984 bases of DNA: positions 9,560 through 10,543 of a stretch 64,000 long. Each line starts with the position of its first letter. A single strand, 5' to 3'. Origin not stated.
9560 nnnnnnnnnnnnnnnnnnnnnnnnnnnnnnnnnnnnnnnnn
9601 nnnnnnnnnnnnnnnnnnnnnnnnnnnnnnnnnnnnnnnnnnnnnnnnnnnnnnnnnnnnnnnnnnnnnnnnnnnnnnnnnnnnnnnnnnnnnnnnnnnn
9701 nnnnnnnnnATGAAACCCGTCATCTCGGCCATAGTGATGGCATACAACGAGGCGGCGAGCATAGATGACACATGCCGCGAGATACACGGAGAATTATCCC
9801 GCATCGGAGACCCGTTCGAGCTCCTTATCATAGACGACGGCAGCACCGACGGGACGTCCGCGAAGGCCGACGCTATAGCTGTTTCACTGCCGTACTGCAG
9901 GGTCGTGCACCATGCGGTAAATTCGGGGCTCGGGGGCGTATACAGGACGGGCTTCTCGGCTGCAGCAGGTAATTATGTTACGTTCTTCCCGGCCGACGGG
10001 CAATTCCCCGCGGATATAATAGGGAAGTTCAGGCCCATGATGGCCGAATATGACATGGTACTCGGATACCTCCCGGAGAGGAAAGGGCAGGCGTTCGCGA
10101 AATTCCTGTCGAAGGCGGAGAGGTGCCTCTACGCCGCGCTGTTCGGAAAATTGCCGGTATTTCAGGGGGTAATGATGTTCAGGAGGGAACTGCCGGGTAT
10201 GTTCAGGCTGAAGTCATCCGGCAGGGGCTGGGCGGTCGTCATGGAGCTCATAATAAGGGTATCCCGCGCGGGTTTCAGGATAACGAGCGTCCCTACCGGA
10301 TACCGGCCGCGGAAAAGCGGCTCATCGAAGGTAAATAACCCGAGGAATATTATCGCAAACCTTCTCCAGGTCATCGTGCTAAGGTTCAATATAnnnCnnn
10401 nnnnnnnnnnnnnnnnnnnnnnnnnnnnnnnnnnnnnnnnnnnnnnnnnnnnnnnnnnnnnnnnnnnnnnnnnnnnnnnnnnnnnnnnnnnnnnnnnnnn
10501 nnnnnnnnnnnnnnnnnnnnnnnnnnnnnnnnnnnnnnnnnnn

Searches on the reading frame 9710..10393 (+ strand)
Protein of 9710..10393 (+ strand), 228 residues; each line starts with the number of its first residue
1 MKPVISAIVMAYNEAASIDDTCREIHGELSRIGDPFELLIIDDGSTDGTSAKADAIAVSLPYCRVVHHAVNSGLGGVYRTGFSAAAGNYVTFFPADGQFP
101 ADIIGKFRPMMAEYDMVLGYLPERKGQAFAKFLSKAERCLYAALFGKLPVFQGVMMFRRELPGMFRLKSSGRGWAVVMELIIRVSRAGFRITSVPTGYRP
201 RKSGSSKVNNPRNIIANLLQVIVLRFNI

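Call 3: search_protein_families(library=pfam, proteins=[window:9710-10393:+], max_evalue=0.1)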
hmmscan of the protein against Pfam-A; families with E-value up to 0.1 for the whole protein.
window:9710-10393:+ (228 aa): 3 families
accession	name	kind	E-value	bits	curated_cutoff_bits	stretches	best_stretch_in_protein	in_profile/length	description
PF00535.33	Glycos_transf_2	-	8.9e-21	75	23.3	1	6-135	1-129/168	Glycosyl transferase family 2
PF10111.15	Glyco_tranf_2_2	-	0.0079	16.1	27.3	1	18-106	15-101/276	Glycosyltransferase like family 2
PF13641.12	Glyco_tranf_2_3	-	0.015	15.8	27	1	5-97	3-97/230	Glycosyltransferase like family 2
